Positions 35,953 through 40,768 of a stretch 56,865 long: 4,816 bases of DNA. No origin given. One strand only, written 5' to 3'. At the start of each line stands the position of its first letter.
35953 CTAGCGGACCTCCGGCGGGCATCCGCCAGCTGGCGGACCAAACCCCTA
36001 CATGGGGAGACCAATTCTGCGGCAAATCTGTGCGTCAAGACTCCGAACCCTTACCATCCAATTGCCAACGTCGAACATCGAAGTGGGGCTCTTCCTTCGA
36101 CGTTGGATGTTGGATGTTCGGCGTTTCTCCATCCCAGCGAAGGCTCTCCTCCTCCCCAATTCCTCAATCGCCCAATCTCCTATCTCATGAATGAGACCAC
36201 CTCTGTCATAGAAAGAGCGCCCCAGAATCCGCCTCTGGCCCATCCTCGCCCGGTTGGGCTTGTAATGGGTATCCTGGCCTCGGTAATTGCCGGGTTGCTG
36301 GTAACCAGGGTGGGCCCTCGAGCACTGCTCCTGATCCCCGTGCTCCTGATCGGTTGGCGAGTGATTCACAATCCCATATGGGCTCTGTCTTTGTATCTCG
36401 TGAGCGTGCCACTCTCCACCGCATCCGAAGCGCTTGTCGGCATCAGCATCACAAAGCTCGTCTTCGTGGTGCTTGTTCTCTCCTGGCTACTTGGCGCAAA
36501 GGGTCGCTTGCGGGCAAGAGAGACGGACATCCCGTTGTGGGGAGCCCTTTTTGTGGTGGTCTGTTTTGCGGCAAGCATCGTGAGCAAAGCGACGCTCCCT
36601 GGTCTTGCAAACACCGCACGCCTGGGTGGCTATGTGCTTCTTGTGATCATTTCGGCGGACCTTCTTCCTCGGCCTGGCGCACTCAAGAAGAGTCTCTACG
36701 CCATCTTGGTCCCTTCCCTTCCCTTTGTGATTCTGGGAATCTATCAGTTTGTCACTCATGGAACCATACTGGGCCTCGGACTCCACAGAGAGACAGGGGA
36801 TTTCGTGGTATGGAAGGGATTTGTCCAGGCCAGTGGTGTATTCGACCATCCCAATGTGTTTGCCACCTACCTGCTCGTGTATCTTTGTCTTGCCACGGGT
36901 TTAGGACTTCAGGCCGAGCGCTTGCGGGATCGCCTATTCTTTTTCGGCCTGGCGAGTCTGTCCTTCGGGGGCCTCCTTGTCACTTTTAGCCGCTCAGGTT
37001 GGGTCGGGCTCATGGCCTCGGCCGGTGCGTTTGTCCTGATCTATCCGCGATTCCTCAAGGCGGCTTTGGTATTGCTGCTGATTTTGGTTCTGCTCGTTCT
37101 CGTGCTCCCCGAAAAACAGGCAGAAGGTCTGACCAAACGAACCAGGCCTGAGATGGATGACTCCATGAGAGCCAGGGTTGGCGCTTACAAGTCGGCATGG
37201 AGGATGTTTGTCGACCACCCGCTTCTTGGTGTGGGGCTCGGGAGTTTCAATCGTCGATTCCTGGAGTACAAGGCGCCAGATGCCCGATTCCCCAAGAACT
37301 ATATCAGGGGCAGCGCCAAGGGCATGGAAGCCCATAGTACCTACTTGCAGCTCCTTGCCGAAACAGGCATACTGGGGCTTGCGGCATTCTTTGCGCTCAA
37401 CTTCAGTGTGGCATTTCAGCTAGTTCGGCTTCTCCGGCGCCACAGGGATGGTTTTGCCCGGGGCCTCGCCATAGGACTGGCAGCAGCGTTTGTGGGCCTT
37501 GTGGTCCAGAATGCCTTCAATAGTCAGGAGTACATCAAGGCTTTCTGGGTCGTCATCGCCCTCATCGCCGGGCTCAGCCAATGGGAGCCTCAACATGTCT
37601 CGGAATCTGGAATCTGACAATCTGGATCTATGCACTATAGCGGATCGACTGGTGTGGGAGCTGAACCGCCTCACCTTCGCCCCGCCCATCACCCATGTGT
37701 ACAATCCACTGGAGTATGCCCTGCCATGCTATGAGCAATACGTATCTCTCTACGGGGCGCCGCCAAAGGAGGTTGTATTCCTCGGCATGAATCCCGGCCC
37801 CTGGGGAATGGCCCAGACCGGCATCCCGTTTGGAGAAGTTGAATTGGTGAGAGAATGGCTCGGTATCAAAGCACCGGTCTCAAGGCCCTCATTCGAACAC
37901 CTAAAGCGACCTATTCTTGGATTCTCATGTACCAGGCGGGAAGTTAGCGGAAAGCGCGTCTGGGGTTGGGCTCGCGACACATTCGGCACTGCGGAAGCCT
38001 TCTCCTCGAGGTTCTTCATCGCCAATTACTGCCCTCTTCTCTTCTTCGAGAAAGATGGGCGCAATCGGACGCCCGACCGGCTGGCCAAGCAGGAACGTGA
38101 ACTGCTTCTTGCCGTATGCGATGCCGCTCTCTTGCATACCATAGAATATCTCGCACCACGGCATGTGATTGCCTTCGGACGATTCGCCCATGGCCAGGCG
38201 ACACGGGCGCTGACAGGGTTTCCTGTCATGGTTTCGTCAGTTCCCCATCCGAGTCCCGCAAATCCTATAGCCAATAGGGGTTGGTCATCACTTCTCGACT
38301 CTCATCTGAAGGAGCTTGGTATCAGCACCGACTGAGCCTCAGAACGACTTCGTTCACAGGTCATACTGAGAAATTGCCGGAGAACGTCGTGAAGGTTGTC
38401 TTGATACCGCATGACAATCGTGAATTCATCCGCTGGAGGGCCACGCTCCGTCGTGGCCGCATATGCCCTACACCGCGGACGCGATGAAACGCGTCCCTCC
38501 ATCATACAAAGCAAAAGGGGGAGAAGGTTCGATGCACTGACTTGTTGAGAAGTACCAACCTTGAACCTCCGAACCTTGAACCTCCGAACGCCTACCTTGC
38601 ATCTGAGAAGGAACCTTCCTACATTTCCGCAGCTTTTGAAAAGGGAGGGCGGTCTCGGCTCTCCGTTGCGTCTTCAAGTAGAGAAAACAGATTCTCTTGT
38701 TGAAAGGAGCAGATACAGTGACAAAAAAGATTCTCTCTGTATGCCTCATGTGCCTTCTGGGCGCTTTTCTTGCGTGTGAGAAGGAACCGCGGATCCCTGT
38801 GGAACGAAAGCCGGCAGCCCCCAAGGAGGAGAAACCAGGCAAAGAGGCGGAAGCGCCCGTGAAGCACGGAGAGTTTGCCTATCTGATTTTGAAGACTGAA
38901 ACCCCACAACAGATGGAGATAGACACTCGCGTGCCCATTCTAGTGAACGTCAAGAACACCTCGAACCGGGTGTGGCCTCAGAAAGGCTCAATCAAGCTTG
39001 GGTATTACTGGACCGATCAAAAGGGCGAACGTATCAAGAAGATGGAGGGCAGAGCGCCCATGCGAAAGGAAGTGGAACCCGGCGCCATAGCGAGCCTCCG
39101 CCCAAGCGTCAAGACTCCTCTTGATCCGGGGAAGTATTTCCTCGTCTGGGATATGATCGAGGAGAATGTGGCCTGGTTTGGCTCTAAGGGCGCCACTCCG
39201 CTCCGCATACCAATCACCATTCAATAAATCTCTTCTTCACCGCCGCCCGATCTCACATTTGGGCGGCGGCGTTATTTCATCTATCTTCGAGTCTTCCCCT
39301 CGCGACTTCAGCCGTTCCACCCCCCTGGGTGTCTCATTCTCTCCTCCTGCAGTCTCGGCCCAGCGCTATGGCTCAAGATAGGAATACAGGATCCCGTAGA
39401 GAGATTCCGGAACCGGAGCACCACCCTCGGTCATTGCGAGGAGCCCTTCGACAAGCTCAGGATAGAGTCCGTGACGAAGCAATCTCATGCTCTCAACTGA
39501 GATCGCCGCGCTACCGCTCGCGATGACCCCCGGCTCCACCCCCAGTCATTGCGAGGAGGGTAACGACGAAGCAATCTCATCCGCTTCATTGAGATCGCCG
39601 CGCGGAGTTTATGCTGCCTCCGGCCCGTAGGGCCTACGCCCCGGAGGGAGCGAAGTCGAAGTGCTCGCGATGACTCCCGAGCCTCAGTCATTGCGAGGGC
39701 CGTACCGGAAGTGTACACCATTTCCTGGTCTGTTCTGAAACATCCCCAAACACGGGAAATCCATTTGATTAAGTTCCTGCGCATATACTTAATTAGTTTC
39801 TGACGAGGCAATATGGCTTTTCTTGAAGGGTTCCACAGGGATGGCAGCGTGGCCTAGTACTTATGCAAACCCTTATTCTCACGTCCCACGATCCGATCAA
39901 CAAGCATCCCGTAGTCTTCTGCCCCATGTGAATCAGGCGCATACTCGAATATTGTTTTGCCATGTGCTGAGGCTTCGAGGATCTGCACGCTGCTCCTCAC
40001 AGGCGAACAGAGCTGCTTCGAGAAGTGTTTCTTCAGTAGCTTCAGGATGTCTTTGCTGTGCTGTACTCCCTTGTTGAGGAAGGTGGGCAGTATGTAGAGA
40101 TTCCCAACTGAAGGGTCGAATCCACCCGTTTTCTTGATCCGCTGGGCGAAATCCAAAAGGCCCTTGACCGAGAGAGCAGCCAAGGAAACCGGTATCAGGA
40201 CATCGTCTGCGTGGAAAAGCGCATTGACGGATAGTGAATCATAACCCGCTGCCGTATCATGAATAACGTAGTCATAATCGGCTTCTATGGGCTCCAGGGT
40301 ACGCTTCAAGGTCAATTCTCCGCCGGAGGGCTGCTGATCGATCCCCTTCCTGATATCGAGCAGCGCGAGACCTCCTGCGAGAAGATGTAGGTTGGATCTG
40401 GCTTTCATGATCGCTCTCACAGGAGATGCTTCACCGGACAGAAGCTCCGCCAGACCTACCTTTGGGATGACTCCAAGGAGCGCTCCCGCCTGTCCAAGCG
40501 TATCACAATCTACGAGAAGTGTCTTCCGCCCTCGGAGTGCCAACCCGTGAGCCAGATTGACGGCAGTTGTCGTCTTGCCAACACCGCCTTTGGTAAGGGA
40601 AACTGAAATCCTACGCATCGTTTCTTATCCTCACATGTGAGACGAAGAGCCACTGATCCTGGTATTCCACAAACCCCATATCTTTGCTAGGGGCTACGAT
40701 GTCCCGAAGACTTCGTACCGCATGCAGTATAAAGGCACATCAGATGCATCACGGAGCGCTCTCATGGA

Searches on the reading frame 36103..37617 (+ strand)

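Call 25: search_protein_families(library=pfam, proteins=[window:36103-37617:+])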
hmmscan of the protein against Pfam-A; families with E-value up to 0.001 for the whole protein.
window:36103-37617:+ (504 aa): 1 family
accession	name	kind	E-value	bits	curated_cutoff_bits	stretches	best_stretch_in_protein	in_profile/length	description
PF04932.20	Wzy_C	-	1.1e-25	90.6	31.7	1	284-430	3-149/149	O-Antigen ligase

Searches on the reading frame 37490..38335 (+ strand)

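Call 25: search_protein_families(library=pfam, proteins=[window:37490-38335:+])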
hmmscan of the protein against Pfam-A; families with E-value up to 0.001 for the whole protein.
window:37490-38335:+ (281 aa): 1 family
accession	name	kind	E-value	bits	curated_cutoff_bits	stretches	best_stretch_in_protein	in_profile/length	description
PF03167.25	UDG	-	3.6e-11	43.7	24.3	1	88-258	3-122/141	Uracil DNA glycosylase superfamily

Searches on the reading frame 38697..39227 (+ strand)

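Call 47: search_protein_families(library=pfam, proteins=[window:38697-39227:+], max_evalue=0.01)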
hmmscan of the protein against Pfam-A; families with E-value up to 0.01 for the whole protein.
window:38697-39227:+ (176 aa): 1 family
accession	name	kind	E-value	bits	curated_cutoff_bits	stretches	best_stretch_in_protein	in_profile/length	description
PF16158.11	N_BRCA1_IG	-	2e-06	28.8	28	1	84-163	19-100/108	Ig-like domain from next to BRCA1 gene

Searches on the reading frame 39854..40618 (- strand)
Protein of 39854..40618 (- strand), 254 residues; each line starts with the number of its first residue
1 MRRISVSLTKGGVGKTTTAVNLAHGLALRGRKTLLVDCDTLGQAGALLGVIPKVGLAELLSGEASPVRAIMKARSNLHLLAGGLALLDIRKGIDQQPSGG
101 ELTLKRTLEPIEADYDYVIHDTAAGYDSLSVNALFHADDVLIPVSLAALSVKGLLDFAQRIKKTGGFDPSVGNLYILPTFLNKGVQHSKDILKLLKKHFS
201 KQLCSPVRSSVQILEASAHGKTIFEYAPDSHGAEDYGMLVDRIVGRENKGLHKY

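Call 25: search_protein_families(library=pfam, proteins=[window:39854-40618:-])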
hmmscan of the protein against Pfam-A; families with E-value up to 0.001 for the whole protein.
window:39854-40618:- (254 aa): 8 families
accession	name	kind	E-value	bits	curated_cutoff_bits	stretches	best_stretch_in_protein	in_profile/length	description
PF13614.12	AAA_31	-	7.3e-32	111.2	27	1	1-163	1-166/177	AAA domain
PF01656.29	CbiA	-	2.2e-13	50.7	25.4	1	5-223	2-125/125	CobQ/CobB/MinD/ParA nucleotide binding domain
PF00142.24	Fer4_NifH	-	1.2e-10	41.8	25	1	9-40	7-38/271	4Fe-4S iron sulfur cluster binding proteins, NifH/frxC family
PF06564.18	CBP_BcsQ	-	4.8e-09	36.5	21.3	1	1-239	1-229/234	Cellulose biosynthesis protein BcsQ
PF10609.15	ParA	-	7.5e-09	35.8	27.1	1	3-44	5-46/246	NUBPL iron-transfer P-loop NTPase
PF09140.17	MipZ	-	1.6e-06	28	20.7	0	4-40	3-39/262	ATPase MipZ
PF02374.21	ArsA_ATPase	-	6.5e-05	22.7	24.3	0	9-39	8-38/305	Anion-transporting ATPase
PF00448.28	SRP54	-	0.00047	20.3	22.7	0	12-42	11-41/196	SRP54-type protein, GTPase domain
